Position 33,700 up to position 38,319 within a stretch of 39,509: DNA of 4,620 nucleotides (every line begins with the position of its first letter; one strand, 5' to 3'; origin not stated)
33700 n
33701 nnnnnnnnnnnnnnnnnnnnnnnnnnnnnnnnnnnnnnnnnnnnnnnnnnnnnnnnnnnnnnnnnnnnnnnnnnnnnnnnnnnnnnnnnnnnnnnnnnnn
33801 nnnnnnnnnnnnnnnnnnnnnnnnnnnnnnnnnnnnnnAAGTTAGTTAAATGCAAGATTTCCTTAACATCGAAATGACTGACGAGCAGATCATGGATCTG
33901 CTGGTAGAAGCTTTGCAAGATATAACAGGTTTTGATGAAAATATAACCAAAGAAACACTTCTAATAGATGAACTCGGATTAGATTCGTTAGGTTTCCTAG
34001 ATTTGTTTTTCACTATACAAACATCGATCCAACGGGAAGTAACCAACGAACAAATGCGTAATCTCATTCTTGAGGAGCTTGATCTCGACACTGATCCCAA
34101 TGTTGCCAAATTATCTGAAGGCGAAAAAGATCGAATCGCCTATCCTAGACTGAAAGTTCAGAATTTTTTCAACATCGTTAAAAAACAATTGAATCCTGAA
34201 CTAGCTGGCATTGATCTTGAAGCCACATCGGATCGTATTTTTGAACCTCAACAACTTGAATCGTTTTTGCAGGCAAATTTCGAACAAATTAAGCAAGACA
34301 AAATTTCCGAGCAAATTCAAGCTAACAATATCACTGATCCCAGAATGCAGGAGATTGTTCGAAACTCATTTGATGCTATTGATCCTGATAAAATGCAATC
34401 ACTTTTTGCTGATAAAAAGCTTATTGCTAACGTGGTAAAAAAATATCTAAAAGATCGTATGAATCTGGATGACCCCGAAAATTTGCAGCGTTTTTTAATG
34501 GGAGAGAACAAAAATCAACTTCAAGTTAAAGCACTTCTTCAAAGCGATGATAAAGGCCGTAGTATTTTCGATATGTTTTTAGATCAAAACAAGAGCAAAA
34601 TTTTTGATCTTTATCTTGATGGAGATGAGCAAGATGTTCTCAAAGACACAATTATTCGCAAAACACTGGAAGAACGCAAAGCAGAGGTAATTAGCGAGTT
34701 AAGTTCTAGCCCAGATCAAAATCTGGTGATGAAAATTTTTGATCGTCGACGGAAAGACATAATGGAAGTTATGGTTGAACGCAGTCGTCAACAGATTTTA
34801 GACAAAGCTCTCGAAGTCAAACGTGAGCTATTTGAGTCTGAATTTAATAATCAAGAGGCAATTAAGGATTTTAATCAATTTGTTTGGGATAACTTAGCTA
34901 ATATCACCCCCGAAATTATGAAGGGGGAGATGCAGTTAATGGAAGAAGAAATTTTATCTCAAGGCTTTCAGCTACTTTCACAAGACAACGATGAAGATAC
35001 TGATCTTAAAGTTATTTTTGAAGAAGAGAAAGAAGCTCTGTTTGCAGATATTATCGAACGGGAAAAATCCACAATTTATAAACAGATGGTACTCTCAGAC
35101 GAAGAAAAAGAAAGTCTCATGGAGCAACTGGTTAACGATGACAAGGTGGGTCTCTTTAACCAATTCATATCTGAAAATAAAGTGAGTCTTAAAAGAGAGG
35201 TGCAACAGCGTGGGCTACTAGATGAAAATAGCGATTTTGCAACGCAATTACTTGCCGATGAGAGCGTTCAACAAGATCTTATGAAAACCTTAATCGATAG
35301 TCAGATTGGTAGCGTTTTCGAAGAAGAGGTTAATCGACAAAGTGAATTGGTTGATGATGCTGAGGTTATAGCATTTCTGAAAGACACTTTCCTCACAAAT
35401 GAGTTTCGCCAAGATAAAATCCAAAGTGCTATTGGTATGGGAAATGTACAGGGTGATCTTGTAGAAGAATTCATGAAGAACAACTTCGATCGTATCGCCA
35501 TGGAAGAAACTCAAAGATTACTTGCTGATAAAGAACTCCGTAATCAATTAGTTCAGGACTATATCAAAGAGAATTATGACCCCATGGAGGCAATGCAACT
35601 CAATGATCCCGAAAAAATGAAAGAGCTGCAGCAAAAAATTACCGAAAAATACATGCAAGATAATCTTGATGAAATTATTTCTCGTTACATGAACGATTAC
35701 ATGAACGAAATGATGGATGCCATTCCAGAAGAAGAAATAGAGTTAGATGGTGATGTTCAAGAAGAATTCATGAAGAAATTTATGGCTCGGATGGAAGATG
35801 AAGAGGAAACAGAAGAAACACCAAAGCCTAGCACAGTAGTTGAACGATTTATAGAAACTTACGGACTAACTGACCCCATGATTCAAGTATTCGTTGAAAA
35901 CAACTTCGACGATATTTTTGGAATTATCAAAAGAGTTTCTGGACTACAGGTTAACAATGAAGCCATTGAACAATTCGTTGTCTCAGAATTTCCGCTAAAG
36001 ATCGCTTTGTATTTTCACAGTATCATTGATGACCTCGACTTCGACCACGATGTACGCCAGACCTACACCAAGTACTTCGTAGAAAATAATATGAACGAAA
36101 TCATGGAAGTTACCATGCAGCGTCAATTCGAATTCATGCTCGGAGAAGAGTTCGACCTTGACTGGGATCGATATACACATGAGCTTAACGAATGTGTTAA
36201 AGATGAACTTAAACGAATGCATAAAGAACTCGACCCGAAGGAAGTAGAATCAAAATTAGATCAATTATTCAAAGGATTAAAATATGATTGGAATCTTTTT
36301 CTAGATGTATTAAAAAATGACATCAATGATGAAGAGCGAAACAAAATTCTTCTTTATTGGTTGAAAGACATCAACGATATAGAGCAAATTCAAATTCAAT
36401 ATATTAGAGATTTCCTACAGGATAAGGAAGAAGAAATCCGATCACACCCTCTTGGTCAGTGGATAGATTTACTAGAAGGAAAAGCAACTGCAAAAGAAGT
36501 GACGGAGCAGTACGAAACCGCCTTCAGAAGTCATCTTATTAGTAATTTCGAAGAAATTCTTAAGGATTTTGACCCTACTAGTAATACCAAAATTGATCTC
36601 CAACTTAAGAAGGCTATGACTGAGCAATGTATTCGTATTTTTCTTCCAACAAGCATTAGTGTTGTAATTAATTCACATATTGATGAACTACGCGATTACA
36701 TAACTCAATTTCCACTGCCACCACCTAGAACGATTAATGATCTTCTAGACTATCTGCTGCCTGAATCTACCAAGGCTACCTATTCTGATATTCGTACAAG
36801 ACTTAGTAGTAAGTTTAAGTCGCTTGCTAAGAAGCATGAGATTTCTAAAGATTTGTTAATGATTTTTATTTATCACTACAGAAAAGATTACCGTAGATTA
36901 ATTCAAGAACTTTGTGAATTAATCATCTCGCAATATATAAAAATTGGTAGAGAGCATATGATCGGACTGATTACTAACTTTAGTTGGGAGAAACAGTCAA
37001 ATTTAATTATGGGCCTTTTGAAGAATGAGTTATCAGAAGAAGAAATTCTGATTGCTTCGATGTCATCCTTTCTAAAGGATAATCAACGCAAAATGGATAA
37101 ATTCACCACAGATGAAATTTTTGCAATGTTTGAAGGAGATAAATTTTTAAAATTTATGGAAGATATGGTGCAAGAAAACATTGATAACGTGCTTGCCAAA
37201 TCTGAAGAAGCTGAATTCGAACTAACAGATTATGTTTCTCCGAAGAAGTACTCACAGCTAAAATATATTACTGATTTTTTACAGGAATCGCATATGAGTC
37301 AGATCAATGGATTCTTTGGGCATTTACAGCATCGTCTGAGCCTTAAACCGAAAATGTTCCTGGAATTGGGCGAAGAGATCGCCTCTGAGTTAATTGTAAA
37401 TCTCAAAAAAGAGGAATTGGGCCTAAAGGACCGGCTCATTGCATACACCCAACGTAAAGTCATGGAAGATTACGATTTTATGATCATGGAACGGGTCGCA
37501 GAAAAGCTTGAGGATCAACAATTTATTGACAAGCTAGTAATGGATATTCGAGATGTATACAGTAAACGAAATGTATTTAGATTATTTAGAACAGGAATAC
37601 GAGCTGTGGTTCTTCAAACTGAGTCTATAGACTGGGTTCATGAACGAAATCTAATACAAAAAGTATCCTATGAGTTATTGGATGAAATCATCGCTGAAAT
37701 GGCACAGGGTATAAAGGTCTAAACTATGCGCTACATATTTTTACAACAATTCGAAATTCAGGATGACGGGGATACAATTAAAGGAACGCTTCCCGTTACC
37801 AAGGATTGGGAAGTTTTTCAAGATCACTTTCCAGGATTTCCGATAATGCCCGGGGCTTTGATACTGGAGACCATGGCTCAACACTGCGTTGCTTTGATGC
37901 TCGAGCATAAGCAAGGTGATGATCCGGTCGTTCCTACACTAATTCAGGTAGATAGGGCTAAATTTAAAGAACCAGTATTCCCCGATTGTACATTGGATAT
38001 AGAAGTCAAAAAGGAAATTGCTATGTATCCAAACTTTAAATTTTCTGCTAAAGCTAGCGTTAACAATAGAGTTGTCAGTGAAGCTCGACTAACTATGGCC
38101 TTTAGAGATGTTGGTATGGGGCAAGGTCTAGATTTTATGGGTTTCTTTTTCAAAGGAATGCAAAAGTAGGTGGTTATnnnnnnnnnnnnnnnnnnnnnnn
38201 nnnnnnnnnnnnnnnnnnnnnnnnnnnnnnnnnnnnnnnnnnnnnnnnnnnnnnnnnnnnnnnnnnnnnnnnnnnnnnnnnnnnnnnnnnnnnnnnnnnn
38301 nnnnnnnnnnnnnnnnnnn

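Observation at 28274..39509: Uncharacterised lipid/polyketide-type locus: inverted MBOAT-like pair + DUF1702-like protein divergent from a KS-beta/KR/giant-ACP/DH/KS operon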

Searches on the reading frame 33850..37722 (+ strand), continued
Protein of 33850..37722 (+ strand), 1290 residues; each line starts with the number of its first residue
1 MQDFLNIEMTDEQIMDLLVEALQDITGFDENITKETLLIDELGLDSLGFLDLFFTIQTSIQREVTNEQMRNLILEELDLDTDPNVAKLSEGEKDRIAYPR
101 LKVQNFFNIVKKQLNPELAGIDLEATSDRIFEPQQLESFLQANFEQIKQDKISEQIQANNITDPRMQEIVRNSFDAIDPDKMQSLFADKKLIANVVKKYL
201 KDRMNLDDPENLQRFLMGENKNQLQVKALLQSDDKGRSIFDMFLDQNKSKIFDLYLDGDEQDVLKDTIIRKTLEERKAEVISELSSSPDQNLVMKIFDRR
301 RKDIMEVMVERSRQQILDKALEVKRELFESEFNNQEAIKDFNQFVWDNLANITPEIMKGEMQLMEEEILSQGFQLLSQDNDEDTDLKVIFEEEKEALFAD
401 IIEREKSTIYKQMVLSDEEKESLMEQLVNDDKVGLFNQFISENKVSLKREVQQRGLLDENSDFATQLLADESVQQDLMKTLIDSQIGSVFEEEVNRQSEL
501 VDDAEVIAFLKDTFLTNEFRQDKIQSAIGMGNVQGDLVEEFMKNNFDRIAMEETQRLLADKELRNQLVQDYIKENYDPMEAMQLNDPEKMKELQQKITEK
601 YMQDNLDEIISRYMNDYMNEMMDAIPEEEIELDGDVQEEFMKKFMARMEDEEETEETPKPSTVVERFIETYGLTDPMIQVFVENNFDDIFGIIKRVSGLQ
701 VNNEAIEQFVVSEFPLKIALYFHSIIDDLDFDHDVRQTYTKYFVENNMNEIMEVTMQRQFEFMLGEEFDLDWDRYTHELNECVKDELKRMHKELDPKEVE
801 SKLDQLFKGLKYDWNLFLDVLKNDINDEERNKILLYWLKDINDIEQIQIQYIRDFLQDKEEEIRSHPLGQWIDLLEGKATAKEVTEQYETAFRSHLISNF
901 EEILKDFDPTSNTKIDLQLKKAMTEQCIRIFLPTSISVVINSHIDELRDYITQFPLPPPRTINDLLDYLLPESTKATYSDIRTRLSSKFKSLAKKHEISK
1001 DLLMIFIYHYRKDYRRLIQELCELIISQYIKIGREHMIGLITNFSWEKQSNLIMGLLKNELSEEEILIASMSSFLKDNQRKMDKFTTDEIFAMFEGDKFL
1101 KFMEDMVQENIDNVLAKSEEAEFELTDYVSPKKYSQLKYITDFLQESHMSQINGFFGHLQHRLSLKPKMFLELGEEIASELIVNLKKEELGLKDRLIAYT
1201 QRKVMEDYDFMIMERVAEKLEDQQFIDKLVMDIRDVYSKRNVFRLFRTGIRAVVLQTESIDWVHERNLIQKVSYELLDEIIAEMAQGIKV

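Call 57: search_protein_families(library=ncbifam, proteins=[L007:19093-19971:-, L007:19971-21854:-, L007:17715-19100:-, L005:15390-16019:+, L005:16012-16563:+, L005:16601-18439:-, L007:21861-22751:-], max_evalue=1)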
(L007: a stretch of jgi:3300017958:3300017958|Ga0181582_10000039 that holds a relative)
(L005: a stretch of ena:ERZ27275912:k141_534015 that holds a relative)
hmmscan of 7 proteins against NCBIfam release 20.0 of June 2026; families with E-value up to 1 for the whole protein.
L007:19093-19971:- (292 aa): 2 families
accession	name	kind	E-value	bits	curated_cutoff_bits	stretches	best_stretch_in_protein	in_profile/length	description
TIGR01946.1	rnfD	subfamily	0.0013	18.2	207.05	1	164-279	197-311/327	RnfABCDGE type electron transport complex subunit D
NF003190.0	PRK04164.1-1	equivalog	0.026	14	318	1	156-215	36-92/200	hypothetical protein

L007:19971-21854:- (627 aa): 1 family
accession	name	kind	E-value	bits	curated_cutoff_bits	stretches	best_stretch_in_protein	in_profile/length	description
NF046077.1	LPS_M949_RS01915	subfamily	0.00066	19.6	60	0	174-200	60-86/154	M949_RS01915 family surface polysaccharide biosynthesis protein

L007:17715-19100:- (461 aa): 2 families
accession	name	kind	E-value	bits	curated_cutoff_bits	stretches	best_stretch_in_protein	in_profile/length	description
NF052415.1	T3SS_chap_SctY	equivalog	0.015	15.8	70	1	90-146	45-98/106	type III secretion apparatus assembly chaperone SctY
TIGR00613.1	reco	equivalog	0.017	14.6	48.7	1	156-215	95-152/239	DNA repair protein RecO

L005:15390-16019:+ (209 aa): 0 families

L005:16012-16563:+ (183 aa): 1 family
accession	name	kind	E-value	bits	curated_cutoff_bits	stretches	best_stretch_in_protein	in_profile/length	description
TIGR03476.1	HpnL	subfamily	0.088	12.1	195.65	1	65-106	208-248/318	putative membrane protein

L005:16601-18439:- (612 aa): 15 families
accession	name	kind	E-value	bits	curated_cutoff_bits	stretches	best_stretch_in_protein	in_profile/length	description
NF033113.0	halo_ClmS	equivalog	2.2e-15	56.2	900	1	110-422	102-391/570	chloramphenicol-biosynthetic FADH2-dependent halogenase CmlS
TIGR02032.1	GG-red-SF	subfamily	3.2e-13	50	158.8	1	88-330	65-279/297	geranylgeranyl reductase family protein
NF038171.1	maturase_LodB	equivalog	6.2e-07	28.8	400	1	108-186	93-171/361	lysine-epsilon-oxidase maturase LodB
NF049967.1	QhpG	equivalog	4.1e-06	26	240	1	110-333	80-271/423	flavin-dependent monooxygenase QhpG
NF041080.1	DGGGPL_reductase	equivalog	6.6e-06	25.2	580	1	110-272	90-243/447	digeranylgeranylglycerophospholipid reductase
NF006091.0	PRK08243.1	subfamily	0.0083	15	351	1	115-177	103-164/393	4-hydroxybenzoate 3-monooxygenase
NF041160.1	DGGPL_Thplmales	equivalog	0.012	14.6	780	1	220-286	193-252/396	digeranylgeranylglycerophospholipid reductase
TIGR02360.1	pbenz_hydroxyl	equivalog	0.04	12.7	538.7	1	115-176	103-163/390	4-hydroxybenzoate 3-monooxygenase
NF009074.0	PRK12409.1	equivalog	0.066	12.4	494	0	113-179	195-261/410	D-amino acid dehydrogenase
NF053548.1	violacein_VioC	equivalog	0.08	12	760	1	112-385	108-370/429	NADP-dependent violacein biosynthesis oxygenase VioC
NF003610.0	PRK05257.3-1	equivalog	0.094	11.3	745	1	6-41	8-43/495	malate:quinone oxidoreductase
NF003604.0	PRK05257.1-3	subfamily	0.1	10.9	737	1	1-42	1-42/500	malate:quinone oxidoreductase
NF003605.0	PRK05257.1-4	subfamily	0.14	10.5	666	1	4-40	27-63/545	malate:quinone oxidoreductase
NF003612.0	PRK05257.3-3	equivalog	0.15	10.4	742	1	6-42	10-46/498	malate:quinone oxidoreductase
TIGR03329.1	Phn_aa_oxid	hypoth_equivalog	0.19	10.5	632.8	1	5-49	22-66/460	putative aminophosphonate oxidoreductase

L007:21861-22751:- (296 aa): 2 families
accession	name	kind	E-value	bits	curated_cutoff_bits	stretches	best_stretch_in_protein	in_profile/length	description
TIGR01946.1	rnfD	subfamily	0.00098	18.6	207.05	1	157-241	203-285/327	RnfABCDGE type electron transport complex subunit D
NF002011.0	PRK00816.1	equivalog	0.005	16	415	1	140-241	209-307/352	electron transport complex subunit RsxD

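Call 67: predict_structure(alignment_id=A6)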
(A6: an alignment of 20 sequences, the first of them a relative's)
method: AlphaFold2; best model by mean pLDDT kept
length: 733 residues; sequences in the alignment: 20
mean_pLDDT: 70.2   pTM: 0.38
mean pLDDT of the five models: 70.2, 65.9, 65.7, 64.1, 63.3
residues with pLDDT >= 90: 13; 70-90: 417; 50-70: 239; < 50: 64
segments of 3 or more residues with pLDDT < 50: 1-6, 117-120, 219-228, 410-422, 435-443, 547-549, 661-665, 727-733
pLDDT, mean of each block of 10 residues (from residue 1): 44 80 77 79 74 75 69 78 72 77 82 59 67 75 76 78 76 81 75 69 60 55 46 56 66 75 79 71 60 55 51 56 66 70 69 68 61 68 73 66 56 39 52 47 63 83 79 85 86 85 87 85 88 82 60 81 91 88 85 82 63 80 84 80 76 66 48 71 78 76 62 55 49 41
secondary structure, 60 per line:
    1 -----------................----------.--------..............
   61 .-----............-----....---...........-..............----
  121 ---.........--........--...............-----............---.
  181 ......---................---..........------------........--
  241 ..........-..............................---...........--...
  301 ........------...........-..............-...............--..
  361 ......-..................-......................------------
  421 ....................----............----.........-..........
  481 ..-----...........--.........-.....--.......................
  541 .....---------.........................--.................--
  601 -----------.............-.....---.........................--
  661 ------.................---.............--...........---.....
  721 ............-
elements in order (helices of 4 or more, strands of 3 or more residues): H12-27 H47-61 H67-78 H84-87 H91-101 H104-116 H124-132 H135-142 H145-159 H165-176 H180-186 H190-205 H209-218 H231-238 H241-250 H252-281 H285-295 H298-308 H315-325 H327-340 H342-356 H359-366 H368-385 H387-408 H421-440 H445-456 H461-469 H471-482 H488-498 H501-509 H511-515 H518-545 H555-579 H582-598 H612-624 H626-630 H634-658 H667-683 H687-699 H702-712 H716-732

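Call 76: fold_search(model_id=the predicted structure, library=pdb)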
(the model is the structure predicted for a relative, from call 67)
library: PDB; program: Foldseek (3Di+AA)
matches with E <= 10: 238; with E <= 0.001: 0
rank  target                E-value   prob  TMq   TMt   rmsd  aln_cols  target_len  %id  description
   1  6lvu_A                1.6e-01  1.00  0.10  0.80   3.1       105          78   23  Crystal structure of apo acyl carrier protein from Thermotoga maritima (released 2020-04-22)
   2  9hcj_P0               2.3e-01  0.10  0.11  0.11  33.6       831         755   11  D. discoideum nuclear pore complex (released 2024-12-25)
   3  6lvt_MODEL_1_A        2.5e-01  1.00  0.10  0.80   3.4       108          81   24  Solution structure of holo acyl carrier protein from Thermotoga maritima (released 2020-12-09)
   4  1x3o                  2.9e-01  1.00  0.09  0.72   6.9       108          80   25  Crystal structure of the acyl carrier protein from thermus thermophilus HB8 (released 2006-05-16)
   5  6n3p_I                3.0e-01  1.00  0.09  0.72   3.8        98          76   17  Crosslinked AcpP=FabZ complex from E. coli Type II FAS (released 2019-03-13)
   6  4dxe_I                3.1e-01  1.00  0.09  0.80   4.4       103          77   23  2.52 Angstrom resolution crystal structure of the acyl-carrier-protein synthase (AcpS)-acyl carrier protein (ACP) prot (released 2012-03-14)
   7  4ihf_G                3.1e-01  1.00  0.09  0.73   4.0       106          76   17  Chasing Acyl Carrier Protein Through a Catalytic Cycle of Lipid A Production (released 2013-11-13)
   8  8zkp_D                3.2e-01  1.00  0.11  0.80   2.3       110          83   20  Cryo-EM structure of the efflux transporter MmpL5/MmpS5 from Mycobacterium tuberculosis, C3 symmetry (released 2025-05-21)
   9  3eje_E                3.2e-01  1.00  0.09  0.75   5.0       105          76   18  Crystal Structure of P450BioI in complex with octadec-9Z-enoic acid ligated Acyl Carrier Protein (released 2008-10-07)
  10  3ejb_C                3.2e-01  1.00  0.09  0.72   4.4       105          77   17  Crystal Structure of P450BioI in complex with tetradecanoic acid ligated Acyl Carrier Protein (released 2008-10-07)
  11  3eje_G                4.0e-01  1.00  0.09  0.72   4.4       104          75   16  Crystal Structure of P450BioI in complex with octadec-9Z-enoic acid ligated Acyl Carrier Protein (released 2008-10-07)
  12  4ihh_J                4.0e-01  1.00  0.09  0.73   3.7       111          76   17  Chasing Acyl Carrier Protein Through a Catalytic Cycle of Lipid A Production (released 2013-11-13)
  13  5wgb_C                4.3e-01  1.00  0.08  0.75   2.3        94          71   16  Crystal Structure of the Human mitochondrial Cysteine Desulfurase in complex with ISD11 and E. coli ACP1 protein at 2. (released 2017-07-26)
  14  8yg0_MODEL_1_A        4.3e-01  1.00  0.08  0.64   6.3       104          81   20  Structural insights into Cutibacterium acnes acyl carrier protein (released 2025-03-05)
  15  9ka7_C                4.5e-01  1.00  0.09  0.71   4.1       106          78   18  Crystal structure of beta-ketoacyl-ACP synthase FabH C112Q in complex with malonyl-ACP from E. coli (released 2025-09-10)
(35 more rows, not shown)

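Call 79: search_protein_families(library=pfam, proteins=[L005:21604-22962:+, L005:20319-21065:+], max_evalue=0.01)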
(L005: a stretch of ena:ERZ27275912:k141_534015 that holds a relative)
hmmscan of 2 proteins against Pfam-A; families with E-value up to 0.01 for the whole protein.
L005:21604-22962:+ (452 aa): 29 families (the best 25 are shown)
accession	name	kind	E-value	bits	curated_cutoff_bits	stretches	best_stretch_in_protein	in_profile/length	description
PF00515.34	TPR_1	-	1.7e-56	186.3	27.8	7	307-339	2-34/34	Tetratricopeptide repeat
PF07719.23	TPR_2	-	5.8e-55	179.3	27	7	306-339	1-34/34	Tetratricopeptide repeat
PF13181.12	TPR_8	-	3.5e-44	145.6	25.7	4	206-237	3-34/34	Tetratricopeptide repeat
PF13414.12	TPR_11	-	7.2e-37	125.3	26.8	5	182-218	6-42/42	TPR repeat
PF13431.12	TPR_17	-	2.8e-33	111.8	24.4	4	364-394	3-33/34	Tetratricopeptide repeat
PF13424.12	TPR_12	-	2.3e-31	108.2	30.1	3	275-337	6-76/77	Tetratricopeptide repeat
PF13432.12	TPR_16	-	8.1e-29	100.1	32.7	4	38-87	1-50/65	Tetratricopeptide repeat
PF14559.12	TPR_19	-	7e-24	84.4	25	2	120-156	9-45/68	Tetratricopeptide repeat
PF13428.12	TPR_14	-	1.3e-22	78.4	23.5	0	311-347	6-42/44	Tetratricopeptide repeat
PF13176.12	TPR_7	-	2.2e-21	74.5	27.9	1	310-341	3-34/36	Tetratricopeptide repeat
PF13371.12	TPR_9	-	4.5e-18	65.5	35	2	180-239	5-64/73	Tetratricopeptide repeat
PF13174.12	TPR_6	-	8e-18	64.2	26.3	0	206-235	2-31/33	Tetratricopeptide repeat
PF24575.1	TPR_Slam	-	1.2e-12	48.6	35.2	1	37-91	50-104/104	Surface lipoprotein assembly modifier, N-terminal TPR repeats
PF13374.12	TPR_10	-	6.6e-12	45.5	27.5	0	309-336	5-32/42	Tetratricopeptide repeat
PF23914.1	TPR_CcmH_CycH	-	5e-11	43.1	42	2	136-237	50-154/158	Cytochrome c-type biogenesis protein H TPR domain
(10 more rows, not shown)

L005:20319-21065:+ (248 aa): 3 families
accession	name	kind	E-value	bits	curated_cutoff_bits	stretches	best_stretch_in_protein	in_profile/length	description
PF09986.15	DUF2225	-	8.8e-48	163.3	21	1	12-226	4-213/214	Uncharacterized protein conserved in bacteria (DUF2225)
PF13181.12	TPR_8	-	0.00011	22.6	25.7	1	182-205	5-28/34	Tetratricopeptide repeat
PF13174.12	TPR_6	-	0.0028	18.6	26.3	0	182-206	4-28/33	Tetratricopeptide repeat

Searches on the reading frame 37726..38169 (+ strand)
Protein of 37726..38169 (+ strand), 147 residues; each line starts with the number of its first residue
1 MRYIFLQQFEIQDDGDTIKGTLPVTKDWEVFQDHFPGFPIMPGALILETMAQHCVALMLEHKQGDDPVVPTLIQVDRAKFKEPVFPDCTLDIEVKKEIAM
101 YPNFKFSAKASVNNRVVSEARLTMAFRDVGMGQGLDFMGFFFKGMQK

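Call 4: search_protein_families(library=pfam, proteins=[window:37726-38169:+], max_evalue=0.1)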
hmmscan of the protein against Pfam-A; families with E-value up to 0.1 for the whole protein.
window:37726-38169:+ (147 aa): 3 families
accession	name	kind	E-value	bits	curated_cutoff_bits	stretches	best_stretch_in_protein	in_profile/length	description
PF07977.19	FabA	-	2.4e-17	63.3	23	1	11-120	15-137/138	FabA-like domain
PF01575.25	MaoC_dehydratas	-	0.025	14.6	27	1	53-97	65-102/123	MaoC like domain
PF03756.19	AfsA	-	0.096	13.2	24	0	11-124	16-131/133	A-factor biosynthesis hotdog domain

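Call 5: search_protein_families(library=ncbifam, proteins=[window:37726-38169:+], max_evalue=0.1)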
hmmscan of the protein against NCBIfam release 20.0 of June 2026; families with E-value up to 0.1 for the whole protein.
window:37726-38169:+ (147 aa): 6 families
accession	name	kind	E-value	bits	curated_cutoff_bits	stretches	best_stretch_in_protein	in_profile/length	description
NF000582.1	PRK00006.1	equivalog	1.7e-23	83.1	113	1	13-125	25-136/137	3-hydroxyacyl-ACP dehydratase FabZ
TIGR01750.1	fabZ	equivalog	3.7e-23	81.9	155.15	1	11-125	25-140/141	3-hydroxyacyl-ACP dehydratase FabZ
NF009667.0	PRK13188.1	equivalog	2.3e-21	76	465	1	15-125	347-458/464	bifunctional UDP-3-O-[3-hydroxymyristoyl] N-acetylglucosamine deacetylase/3-hydroxyacyl-ACP dehydratase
NF058663.1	cispen_cyc_AmcE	equivalog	2.1e-10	40.9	140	1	5-129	21-145/153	cispentacin biosynthesis cyclizing decarboxylase AmcE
TIGR01749.1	fabA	equivalog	5.9e-05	23.1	238.15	1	17-95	51-129/169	3-hydroxyacyl-[acyl-carrier-protein] dehydratase FabA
NF003509.0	PRK05174.1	equivalog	0.00013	21.9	124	1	17-88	54-122/172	bifunctional 3-hydroxydecanoyl-ACP dehydratase/trans-2-decenoyl-ACP isomerase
